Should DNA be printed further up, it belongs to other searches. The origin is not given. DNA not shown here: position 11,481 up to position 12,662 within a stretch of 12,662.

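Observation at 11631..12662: Surface-protein module, copy B: paralog with a homologous 15-bp array that runs off the window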

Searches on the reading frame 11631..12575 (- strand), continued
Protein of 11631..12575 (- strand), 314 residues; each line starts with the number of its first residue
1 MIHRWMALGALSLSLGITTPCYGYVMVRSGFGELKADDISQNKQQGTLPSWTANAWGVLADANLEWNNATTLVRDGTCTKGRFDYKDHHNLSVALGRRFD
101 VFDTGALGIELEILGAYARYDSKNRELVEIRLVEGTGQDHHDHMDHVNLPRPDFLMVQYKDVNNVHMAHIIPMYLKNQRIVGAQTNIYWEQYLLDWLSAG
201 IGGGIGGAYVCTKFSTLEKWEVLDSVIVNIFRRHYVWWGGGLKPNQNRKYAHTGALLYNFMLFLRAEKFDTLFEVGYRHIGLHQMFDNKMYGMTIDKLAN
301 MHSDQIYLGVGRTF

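Call 44: find_encoding_contigs(protein=P0054, flank=10000, max_places=10)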
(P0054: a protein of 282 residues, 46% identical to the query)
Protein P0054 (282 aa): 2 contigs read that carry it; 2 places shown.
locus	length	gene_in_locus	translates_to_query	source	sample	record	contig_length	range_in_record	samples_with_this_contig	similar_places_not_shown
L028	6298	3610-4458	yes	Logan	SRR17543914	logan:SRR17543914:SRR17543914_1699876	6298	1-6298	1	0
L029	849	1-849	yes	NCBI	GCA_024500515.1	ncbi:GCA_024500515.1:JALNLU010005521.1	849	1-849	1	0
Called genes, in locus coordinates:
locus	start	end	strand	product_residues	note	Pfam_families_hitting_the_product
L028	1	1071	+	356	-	?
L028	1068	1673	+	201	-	PF01327:Pep_deformylase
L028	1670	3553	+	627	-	PF03279:Lip_A_acyltrans, PF01075:Glyco_transf_9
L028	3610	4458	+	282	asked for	-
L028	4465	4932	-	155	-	PF05991:NYN_YacP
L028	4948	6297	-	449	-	?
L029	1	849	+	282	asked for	?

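Call 63: predict_structure(alignment_id=A1)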
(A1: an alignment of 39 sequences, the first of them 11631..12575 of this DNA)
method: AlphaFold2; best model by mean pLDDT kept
length: 314 residues; sequences in the alignment: 39
mean_pLDDT: 85.4   pTM: 0.78
mean pLDDT of the five models: 85.4, 84.9, 84.2, 83.3, 83.2
residues with pLDDT >= 90: 158; 70-90: 112; 50-70: 37; < 50: 7
segments of 3 or more residues with pLDDT < 50: 16-21
pLDDT, mean of each block of 10 residues (from residue 1): 57 50 85 84 87 71 82 90 85 93 90 93 87 67 69 94 92 94 96 93 96 94 86 79 87 94 92 94 89 82 93 88
secondary structure, 60 per line:
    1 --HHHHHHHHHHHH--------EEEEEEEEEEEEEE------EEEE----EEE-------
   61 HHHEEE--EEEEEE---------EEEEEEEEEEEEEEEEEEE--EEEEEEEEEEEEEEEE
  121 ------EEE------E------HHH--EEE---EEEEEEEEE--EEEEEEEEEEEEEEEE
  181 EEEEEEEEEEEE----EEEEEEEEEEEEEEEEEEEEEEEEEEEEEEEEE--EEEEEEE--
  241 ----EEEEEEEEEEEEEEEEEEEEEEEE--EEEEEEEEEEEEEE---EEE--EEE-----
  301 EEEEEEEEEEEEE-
elements in order: H3-14 E23-36 E43-46 E51-53 E64-66 E69-74 E84-102 E105-120 E127-129 E148-150 E154-162 E165-192 E197-229 E232-238 E245-268 E271-284 E288-290 E293-295 E301-313

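Call 67: fold_search(model_id=the predicted structure, library=pdb)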
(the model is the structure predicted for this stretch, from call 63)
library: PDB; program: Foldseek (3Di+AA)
matches with E <= 10: 830; with E <= 0.001: 19
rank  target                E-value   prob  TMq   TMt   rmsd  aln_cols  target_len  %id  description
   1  9nh2_A                1.5e-05  1.00  0.37  0.51  11.8       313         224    8  In situ cryo-EM structure of porin III of the Legionella Dot/Icm T4SS machine (released 2025-09-17)
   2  9a2m_MODEL_1_A        9.6e-05  1.00  0.32  0.29  19.1       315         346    8  Model of E. coli OmpA by in-cell photo-crosslinking MS and deep learning (released 2023-02-24)
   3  3pgr                  1.1e-04  0.91  0.20  0.18  26.1       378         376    7  Asp348Arg mutant of EcFadL (released 2011-05-25)
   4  9nh1_A                1.6e-04  0.94  0.21  0.24  29.3       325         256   10  In situ cryo-EM structure of porin I of the Legionella Dot/Icm T4SS machine (released 2025-09-17)
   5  2r88_A                1.8e-04  0.57  0.15  0.14  25.2       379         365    9  Crystal structure of the long-chain fatty acid transporter FadL mutant delta S3 kink (released 2008-09-23)
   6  9fzd_A                2.0e-04  1.00  0.38  0.64  11.9       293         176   10  Structure of OmpA-long in complex with nanobody Nb39 (released 2024-07-17)
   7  9fzc_A                2.2e-04  1.00  0.34  0.58  13.4       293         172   10  Structure of OmpA-short in complex with nanobody Nb01 (released 2024-07-17)
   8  9nh1_B                3.1e-04  0.96  0.24  0.27  24.4       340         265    9  In situ cryo-EM structure of porin I of the Legionella Dot/Icm T4SS machine (released 2025-09-17)
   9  3pf1_A                3.1e-04  0.66  0.18  0.15  25.8       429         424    7  E. coli FadL Asp348Ala mutant (released 2011-05-25)
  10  2r89_A                3.1e-04  0.57  0.16  0.15  26.6       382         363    8  Crystal structure of the long-chain fatty acid transporter FadL mutant delta N3 (released 2008-09-23)
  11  7xw0_A                3.7e-04  0.98  0.23  0.26  23.0       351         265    7  Crystal structure of pOmpT (released 2023-05-31)
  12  3dwo                  5.4e-04  0.57  0.17  0.14  23.5       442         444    6  Crystal structure of a Pseudomonas aeruginosa FadL homologue (released 2008-12-16)
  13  2r4n_A                6.2e-04  0.47  0.17  0.15  25.0       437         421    8  Crystal structure of the long-chain fatty acid transporter FadL mutant N33A (released 2008-09-16)
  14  3qra                  6.5e-04  1.00  0.27  0.48  14.4       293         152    9  The crystal structure of Ail, the attachment invasion locus protein of Yersinia pestis (released 2011-11-23)
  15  2r4o_A                7.2e-04  0.47  0.17  0.14  24.4       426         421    8  Crystal structure of the long-chain fatty acid transporter FadL mutant delta NPA (released 2008-09-16)
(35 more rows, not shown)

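Call 70: find_encoding_contigs(protein=P0012, flank=10000, max_places=10)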
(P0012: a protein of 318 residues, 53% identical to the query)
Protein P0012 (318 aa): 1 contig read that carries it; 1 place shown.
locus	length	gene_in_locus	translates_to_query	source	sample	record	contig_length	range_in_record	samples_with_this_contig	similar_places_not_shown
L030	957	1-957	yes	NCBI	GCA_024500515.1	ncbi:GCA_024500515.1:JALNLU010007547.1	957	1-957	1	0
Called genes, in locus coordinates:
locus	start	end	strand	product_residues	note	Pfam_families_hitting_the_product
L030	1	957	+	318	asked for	?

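Call 78: search_solved_structures(query=A1, max_evalue=1)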
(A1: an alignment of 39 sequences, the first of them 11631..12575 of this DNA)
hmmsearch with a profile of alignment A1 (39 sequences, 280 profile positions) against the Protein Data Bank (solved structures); distinct sequences matched with E-value up to 1: 0.

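Call 79: search_protein_families(library=ncbifam, proteins=[window:11631-12575:-], max_evalue=0.1)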
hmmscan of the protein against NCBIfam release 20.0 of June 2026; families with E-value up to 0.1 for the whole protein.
window:11631-12575:- (314 aa): 0 families

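Call 86: search_protein_representatives(alignment_id=A1)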
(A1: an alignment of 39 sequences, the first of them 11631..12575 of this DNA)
Query: 39 sequences, 280 profile positions. Proteins with E-value up to 0.001 (for the whole library): 15; up to 1e-10: 15; up to 1e-30: 12. The best 15 are listed.
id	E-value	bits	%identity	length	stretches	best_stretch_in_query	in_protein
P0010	1.5e-118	411.6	-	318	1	1-280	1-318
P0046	2.2e-107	374.9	-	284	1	2-280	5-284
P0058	5.0e-103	360.6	-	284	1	1-280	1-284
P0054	2.5e-101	355.1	-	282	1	3-280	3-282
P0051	4.7e-101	354.2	-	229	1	56-280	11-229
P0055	8.2e-91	320.5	-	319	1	7-280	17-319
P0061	7.2e-88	310.9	-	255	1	1-280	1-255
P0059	3.4e-76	272.6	-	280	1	1-197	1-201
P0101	9.4e-72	258.0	-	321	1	3-280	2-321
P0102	6.7e-58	212.6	-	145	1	147-279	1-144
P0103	2.0e-57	211.0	-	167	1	147-280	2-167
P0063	7.7e-57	209.1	-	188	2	73-249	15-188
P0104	8.0e-19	84.4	-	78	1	1-78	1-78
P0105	3.4e-16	75.7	-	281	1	7-276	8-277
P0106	3.3e-11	59.4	-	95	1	5-75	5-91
